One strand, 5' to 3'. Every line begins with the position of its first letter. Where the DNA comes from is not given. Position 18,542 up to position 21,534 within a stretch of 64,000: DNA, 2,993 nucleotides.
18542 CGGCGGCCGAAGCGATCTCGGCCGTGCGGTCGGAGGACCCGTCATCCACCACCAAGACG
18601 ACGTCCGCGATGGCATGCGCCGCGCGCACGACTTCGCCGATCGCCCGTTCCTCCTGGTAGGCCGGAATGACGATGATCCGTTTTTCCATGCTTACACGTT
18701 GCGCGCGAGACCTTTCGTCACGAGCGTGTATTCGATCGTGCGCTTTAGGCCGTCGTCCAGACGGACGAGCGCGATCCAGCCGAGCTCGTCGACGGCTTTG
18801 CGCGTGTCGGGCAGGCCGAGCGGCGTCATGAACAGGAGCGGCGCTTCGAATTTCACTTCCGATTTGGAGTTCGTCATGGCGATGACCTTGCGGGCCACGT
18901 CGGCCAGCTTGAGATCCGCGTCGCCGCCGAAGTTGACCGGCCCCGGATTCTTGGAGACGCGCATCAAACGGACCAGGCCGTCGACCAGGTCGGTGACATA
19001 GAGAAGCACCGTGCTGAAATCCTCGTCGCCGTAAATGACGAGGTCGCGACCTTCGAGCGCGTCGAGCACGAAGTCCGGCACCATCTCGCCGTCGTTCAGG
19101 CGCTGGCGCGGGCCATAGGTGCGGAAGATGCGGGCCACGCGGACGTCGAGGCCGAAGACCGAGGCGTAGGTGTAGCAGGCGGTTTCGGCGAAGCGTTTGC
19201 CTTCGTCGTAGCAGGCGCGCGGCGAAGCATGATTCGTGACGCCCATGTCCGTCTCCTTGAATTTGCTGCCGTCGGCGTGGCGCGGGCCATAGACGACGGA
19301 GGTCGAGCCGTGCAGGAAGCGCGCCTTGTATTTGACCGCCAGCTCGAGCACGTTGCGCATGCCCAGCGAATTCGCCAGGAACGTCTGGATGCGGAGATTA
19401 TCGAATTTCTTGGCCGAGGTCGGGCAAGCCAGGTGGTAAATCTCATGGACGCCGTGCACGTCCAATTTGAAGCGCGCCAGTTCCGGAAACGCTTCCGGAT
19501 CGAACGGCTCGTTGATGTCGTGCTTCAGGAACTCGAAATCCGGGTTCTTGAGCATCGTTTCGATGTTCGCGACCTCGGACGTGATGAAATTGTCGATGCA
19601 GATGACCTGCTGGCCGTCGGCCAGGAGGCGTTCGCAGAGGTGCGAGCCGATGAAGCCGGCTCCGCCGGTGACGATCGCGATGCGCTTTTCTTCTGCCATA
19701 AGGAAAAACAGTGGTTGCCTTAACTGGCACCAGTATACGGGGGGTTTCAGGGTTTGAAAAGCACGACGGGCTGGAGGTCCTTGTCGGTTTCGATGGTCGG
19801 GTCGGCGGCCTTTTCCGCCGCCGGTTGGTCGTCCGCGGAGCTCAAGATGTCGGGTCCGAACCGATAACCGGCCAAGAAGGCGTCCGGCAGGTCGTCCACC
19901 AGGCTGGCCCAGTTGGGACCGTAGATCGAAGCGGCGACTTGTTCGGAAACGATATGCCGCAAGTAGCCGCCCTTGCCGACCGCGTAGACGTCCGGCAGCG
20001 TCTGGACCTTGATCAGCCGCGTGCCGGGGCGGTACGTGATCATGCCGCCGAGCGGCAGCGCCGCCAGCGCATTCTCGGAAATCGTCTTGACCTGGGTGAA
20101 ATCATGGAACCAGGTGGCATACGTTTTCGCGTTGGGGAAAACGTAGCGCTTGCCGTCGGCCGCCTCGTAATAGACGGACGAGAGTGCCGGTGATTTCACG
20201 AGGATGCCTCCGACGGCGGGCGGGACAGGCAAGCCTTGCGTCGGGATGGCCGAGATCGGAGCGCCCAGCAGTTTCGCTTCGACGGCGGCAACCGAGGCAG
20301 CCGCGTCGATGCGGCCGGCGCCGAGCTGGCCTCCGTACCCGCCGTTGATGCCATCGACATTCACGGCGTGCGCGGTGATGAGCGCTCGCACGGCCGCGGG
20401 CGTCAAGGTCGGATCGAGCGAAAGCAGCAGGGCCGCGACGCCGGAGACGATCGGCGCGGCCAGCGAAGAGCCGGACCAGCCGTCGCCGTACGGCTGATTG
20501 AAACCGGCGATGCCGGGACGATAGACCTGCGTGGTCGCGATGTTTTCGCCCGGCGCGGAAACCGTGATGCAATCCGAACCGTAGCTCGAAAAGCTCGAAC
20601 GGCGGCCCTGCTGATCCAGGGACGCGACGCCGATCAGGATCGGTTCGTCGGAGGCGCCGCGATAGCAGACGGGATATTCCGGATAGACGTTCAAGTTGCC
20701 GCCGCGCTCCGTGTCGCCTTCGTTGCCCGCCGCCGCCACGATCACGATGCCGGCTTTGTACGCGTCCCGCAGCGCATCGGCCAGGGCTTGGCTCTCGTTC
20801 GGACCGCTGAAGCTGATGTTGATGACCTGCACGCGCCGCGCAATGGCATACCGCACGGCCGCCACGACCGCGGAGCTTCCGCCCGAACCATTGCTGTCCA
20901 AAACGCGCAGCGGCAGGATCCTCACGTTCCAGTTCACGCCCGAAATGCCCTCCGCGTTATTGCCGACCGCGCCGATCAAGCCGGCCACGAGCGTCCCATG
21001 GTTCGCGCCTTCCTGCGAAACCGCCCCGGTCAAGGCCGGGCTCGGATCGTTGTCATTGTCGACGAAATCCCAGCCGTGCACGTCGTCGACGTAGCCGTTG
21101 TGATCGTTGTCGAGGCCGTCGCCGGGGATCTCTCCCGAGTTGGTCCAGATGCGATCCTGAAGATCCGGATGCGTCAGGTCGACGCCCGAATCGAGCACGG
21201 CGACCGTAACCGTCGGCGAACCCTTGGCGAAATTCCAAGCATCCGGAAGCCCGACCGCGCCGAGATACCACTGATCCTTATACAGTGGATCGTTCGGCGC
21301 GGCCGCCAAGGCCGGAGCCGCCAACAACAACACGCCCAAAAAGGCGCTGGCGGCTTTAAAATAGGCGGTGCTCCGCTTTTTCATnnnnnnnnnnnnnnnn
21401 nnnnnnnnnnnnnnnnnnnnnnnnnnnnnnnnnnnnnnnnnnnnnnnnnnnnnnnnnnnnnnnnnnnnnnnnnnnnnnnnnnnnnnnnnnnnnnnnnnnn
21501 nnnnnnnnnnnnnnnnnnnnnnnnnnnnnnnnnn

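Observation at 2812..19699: Lipid-linked glycosylation toolkit next to the Ser/Thr-rich surface protein: UDP-xylose-synthase-like enzyme, polyprenyl-P GT2, DUF2304, GT2, two GT4s and one or two GT-C transferases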

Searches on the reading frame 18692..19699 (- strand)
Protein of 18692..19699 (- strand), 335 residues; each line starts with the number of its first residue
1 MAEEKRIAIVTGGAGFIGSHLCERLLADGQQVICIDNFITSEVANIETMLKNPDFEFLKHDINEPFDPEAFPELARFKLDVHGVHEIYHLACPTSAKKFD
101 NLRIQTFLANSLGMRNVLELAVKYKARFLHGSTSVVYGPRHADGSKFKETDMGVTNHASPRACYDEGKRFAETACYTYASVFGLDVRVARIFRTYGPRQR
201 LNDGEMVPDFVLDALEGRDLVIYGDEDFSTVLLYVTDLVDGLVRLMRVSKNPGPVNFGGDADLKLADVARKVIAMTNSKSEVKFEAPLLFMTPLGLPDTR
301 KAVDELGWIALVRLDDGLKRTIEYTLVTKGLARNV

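Call 4: search_protein_families(library=pfam, proteins=[window:18692-19699:-], max_evalue=0.01)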
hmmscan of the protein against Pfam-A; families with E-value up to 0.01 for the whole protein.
window:18692-19699:- (335 aa): 7 families
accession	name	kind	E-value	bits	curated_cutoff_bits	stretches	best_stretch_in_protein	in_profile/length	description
PF01370.27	Epimerase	-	6e-39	134.3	20.9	1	9-256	2-238/240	NAD dependent epimerase/dehydratase family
PF16363.11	GDP_Man_Dehyd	-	2.7e-35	122.8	27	1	9-321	1-332/332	GDP-mannose 4,6 dehydratase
PF07993.18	NAD_binding_4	-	2.4e-10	40.4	20.1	1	84-191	89-204/258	Male sterility protein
PF01073.25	3Beta_HSD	-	4.9e-10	39.4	22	1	9-174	1-156/280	3-beta hydroxysteroid dehydrogenase/isomerase family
PF04321.23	RmlD_sub_bind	-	1.5e-05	24.6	27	1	9-196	4-156/287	RmlD substrate binding domain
PF02719.21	Polysacc_synt_2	-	0.0002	21.1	20.2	1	9-126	2-120/293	Polysaccharide biosynthesis protein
PF00106.31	adh_short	-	0.0013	18.7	26.6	1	7-65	2-61/195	short chain dehydrogenase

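Call 9: search_protein_families(library=ncbifam, proteins=[window:18692-19699:-], max_evalue=0.01)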
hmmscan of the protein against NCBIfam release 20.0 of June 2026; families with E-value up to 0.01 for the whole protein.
window:18692-19699:- (335 aa): 57 families (the best 25 are shown)
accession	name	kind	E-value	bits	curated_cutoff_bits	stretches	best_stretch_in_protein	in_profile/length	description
TIGR01181.1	dTDP_gluc_dehyt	equivalog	1.2e-28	100.2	365.1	1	9-327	3-313/321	dTDP-glucose 4,6-dehydratase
TIGR04180.1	EDH_00030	hypoth_equivalog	1.4e-24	86.7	475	1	9-285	2-265/297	NAD-dependent 4,6-dehydratase LegB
NF007490.0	PRK10084.1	subfamily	1.2e-17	64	649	1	9-332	4-341/361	dTDP-glucose 4,6-dehydratase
NF007582.0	PRK10217.1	equivalog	2.7e-17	62.9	698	1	8-331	4-337/355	dTDP-glucose 4,6-dehydratase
TIGR01179.1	galE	equivalog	1.2e-14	54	262.3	1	9-312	3-311/332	UDP-glucose 4-epimerase GalE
TIGR02197.1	heptose_epim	equivalog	6.9e-14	51.7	274.6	1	9-284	2-268/316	ADP-glyceromanno-heptose 6-epimerase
NF005998.1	PRK08125.1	equivalog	1.3e-11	43.7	777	1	5-251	316-553/649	bifunctional UDP-4-amino-4-deoxy-L-arabinose formyltransferase/UDP-glucuronic acid oxidase ArnA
NF008872.0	PRK11908.1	equivalog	2.2e-11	43.4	294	1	9-247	5-238/349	bifunctional UDP-4-keto-pentose/UDP-xylose synthase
NF011728.1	PRK15181.1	equivalog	9.6e-11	41.3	760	1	8-240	18-243/348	Vi polysaccharide biosynthesis UDP-N-acetylglucosaminuronic acid C-4 epimerase TviC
TIGR01746.1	Thioester-redct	subfamily_domain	1.2e-10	41.1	213.35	1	86-229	91-229/371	thioester reductase domain-containing protein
TIGR03466.1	HpnA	hypoth_equivalog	7.8e-10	38.1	367.65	1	8-280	3-250/327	hopanoid-associated sugar epimerase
NF047922.1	GDPFucSynFcl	equivalog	1.6e-08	34.4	500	1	174-325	144-301/308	GDP-L-fucose synthase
NF007956.0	PRK10675.1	subfamily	9.8e-08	31.5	394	1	9-64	4-61/338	UDP-glucose 4-epimerase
NF038078.1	NRPS_MxcG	equivalog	1.6e-07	29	2300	1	4-272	1081-1351/1442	myxochelin non-ribosomal peptide synthetase MxcG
NF008360.0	PRK11150.1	equivalog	6.2e-07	28.9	452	1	8-279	2-257/310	ADP-glyceromanno-heptose 6-epimerase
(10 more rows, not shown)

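Call 27: search_solved_structures(query=window:18692-19699:-, max_evalue=1e-10)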
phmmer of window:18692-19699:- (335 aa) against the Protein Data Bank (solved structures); distinct sequences matched with E-value up to 1e-10: 51.
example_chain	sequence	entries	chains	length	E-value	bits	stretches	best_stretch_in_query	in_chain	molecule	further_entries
4gll_A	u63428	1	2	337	4.6e-67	229.8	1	4-324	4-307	UDP-glucuronic acid decarboxylase 1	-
2b69_A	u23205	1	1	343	4.9e-67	229.7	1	4-324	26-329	UDP-glucuronate decarboxylase 1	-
4m55_A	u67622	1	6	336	3.1e-66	227.1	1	4-324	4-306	UDP-glucuronic acid decarboxylase 1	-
4lk3_A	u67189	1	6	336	4.2e-66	226.7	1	4-324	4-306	UDP-glucuronic acid decarboxylase 1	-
7ys8_A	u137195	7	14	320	2.6e-24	89.4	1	8-324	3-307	UDP-glucose 4-epimerase | UDP-glucose 4-epimerase along with EC 5.1.3.2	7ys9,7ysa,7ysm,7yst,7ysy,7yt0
6zl6_A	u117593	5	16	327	4.7e-24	88.5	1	9-325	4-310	Epimerase domain-containing protein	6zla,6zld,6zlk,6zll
8vr2_A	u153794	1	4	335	1e-23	87.4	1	9-324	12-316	NAD-dependent epimerase/dehydratase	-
6zlj_A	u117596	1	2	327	1.4e-23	86.9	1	9-325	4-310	Epimerase domain-containing protein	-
4zrm_A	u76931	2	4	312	1.5e-23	86.9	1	9-325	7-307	UDP-glucose 4-epimerase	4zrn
6bwl_A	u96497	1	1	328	3.6e-23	85.6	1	9-325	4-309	Pal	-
6bi4_A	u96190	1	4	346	1.2e-18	70.7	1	9-324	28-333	dTDP-glucose 4,6-dehydratase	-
3vps_A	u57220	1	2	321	1.9e-18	70.1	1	8-323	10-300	NAD-dependent epimerase/dehydratase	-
1r6d_A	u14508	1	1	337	7.3e-17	64.9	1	9-325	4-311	TDP-glucose-4,6-dehydratase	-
8du1_A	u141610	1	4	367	7.7e-17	64.8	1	8-334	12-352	dTDP-glucose 4,6-dehydratase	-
1r66_A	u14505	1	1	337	1e-16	64.4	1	9-325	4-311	TDP-glucose-4,6-dehydratase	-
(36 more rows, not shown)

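Call 32: search_solved_structures(query=window:18692-19699:-, max_evalue=1e-50, show_alignments=1)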
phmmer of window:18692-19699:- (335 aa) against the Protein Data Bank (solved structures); distinct sequences matched with E-value up to 1e-50: 4.
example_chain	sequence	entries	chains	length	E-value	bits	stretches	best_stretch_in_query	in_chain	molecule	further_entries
4gll_A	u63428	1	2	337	4.6e-67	229.8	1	4-324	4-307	UDP-glucuronic acid decarboxylase 1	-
2b69_A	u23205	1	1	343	4.9e-67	229.7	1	4-324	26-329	UDP-glucuronate decarboxylase 1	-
4m55_A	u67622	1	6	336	3.1e-66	227.1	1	4-324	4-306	UDP-glucuronic acid decarboxylase 1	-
4lk3_A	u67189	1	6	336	4.2e-66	226.7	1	4-324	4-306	UDP-glucuronic acid decarboxylase 1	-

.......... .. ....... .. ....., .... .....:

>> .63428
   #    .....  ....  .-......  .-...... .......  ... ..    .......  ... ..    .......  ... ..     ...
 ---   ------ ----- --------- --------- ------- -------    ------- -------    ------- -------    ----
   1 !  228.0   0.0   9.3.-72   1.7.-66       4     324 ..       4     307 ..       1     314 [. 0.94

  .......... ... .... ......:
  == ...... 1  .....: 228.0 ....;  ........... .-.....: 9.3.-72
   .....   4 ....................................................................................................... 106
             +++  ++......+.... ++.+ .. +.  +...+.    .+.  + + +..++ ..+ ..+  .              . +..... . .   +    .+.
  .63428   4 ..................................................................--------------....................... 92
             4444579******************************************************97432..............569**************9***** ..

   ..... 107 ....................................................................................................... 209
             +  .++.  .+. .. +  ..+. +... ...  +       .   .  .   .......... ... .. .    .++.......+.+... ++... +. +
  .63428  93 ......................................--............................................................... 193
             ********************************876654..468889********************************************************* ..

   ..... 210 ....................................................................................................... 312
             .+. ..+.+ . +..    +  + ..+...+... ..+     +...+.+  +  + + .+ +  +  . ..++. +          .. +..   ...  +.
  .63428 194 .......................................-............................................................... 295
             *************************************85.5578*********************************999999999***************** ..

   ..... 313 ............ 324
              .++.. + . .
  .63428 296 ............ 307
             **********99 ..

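Call 65: find_homologous_proteins(query=window:18692-19699:-)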
Query window:18692-19699:- (335 aa): 7961 proteins with E <= 0.001 among 8000 candidates; the best 120 are listed.
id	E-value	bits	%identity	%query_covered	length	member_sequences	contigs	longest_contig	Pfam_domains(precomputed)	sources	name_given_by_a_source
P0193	2.5e-223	758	100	100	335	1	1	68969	PF04321.24,PF16363.12,PF01073.26,PF07993.19,PF01370.28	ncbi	-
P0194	2.7e-199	679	88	100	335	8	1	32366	PF04321.24,PF16363.12,PF01073.26,PF07993.19,PF01370.28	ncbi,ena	-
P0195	2.6e-197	673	87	99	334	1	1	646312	PF04321.24,PF16363.12,PF02719.22,PF01073.26,PF07993.19,PF01370.28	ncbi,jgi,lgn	ncbi:MAG: NAD-dependent epimerase/dehydratase family protein [Patescibacteria group bacterium]|jgi:U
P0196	1.2e-196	671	86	99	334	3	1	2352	PF04321.24,PF16363.12,PF02719.22,PF01073.26,PF07993.19,PF01370.28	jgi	jgi:UDP-glucuronate decarboxylase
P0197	3.4e-196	669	87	99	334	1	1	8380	PF04321.24,PF16363.12,PF01073.26,PF07993.19,PF01370.28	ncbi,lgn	-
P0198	4.6e-196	669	86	99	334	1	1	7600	PF04321.24,PF16363.12,PF01073.26,PF07993.19,PF01370.28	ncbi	-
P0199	4.7e-196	669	86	99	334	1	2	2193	PF04321.24,PF16363.12,PF01073.26,PF07993.19,PF01370.28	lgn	-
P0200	2.4e-195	666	86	99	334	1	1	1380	PF04321.24,PF16363.12,PF01073.26,PF07993.19,PF01370.28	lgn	-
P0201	2.4e-195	666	86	99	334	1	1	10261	PF04321.24,PF16363.12,PF01073.26,PF07993.19,PF01370.28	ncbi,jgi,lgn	jgi:UDP-glucuronate decarboxylase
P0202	4.3e-195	665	85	99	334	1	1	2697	PF04321.24,PF16363.12,PF01073.26,PF07993.19,PF01370.28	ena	-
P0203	5.5e-194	662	85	99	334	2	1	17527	PF04321.24,PF16363.12,PF01073.26,PF07993.19,PF01370.28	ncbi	-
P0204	1.6e-192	657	85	100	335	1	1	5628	PF16363.12,PF01073.26,PF07993.19,PF01370.28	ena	-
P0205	1.6e-192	657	85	100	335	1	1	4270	PF04321.24,PF16363.12,PF01073.26,PF07993.19,PF01370.28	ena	-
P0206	5.2e-191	652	84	100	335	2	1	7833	PF04321.24,PF16363.12,PF01073.26,PF07993.19,PF01370.28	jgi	-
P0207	6.8e-191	652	83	100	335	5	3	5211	PF04321.24,PF16363.12,PF01073.26,PF07993.19,PF01370.28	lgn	-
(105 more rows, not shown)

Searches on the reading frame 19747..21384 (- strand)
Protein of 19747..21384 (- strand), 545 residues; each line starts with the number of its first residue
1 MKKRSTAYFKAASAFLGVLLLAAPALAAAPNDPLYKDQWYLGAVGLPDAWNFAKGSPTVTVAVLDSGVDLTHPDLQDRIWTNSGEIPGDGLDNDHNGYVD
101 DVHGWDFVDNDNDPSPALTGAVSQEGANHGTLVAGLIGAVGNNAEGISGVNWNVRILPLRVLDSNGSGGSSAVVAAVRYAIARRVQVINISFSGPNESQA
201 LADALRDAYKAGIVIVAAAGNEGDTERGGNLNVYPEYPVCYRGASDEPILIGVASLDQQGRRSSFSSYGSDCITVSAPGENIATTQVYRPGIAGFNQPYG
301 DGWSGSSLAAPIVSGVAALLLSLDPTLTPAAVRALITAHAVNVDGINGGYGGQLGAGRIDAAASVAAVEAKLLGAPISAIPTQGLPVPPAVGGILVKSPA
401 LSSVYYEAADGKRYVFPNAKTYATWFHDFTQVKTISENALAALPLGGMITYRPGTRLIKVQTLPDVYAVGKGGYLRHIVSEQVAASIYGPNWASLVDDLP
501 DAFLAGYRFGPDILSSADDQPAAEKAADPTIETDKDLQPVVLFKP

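Call 4: search_protein_families(library=pfam, proteins=[window:19747-21384:-], max_evalue=0.01)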
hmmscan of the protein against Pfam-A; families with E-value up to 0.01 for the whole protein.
window:19747-21384:- (545 aa): 1 family
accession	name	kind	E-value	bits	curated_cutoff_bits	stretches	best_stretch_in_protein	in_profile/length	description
PF00082.27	Peptidase_S8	-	9.3e-53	179.8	21.8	1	58-351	3-286/288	Subtilase family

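Call 79: search_protein_families(library=ncbifam, proteins=[window:19747-21384:-], max_evalue=0.00001)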
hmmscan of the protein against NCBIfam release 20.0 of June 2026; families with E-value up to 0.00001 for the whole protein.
window:19747-21384:- (545 aa): 6 families
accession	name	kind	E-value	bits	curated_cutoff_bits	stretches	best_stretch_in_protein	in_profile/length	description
TIGR03921.1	T7SS_mycosin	equivalog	7.7e-47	160.1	278.75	1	102-382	34-302/353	type VII secretion-associated serine protease mycosin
NF033595.1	denti_PrtP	equivalog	6.7e-27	94.4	300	2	185-371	339-508/606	dentilisin complex serine proteinase subunit PrtP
NF049966.1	QH_SP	equivalog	2.5e-15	56.4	165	1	152-341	55-212/219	subtilisin-like serine protease QhpE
TIGR03895.1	protease_PatA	subfamily_domain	5.9e-14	51.7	421.05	1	129-347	1-207/606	PatA/PatG family cyanobactin maturation protease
NF040809.1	germ_prot_CspBA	exception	1.3e-08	33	1250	1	58-227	653-829/1099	bifunctional germination protease/germinant receptor pseudoprotease CspBA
NF040808.2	CspC_non_triad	exception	4.3e-06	25.5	675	1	59-226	98-281/556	bile acid germinant receptor pseudoprotease CspC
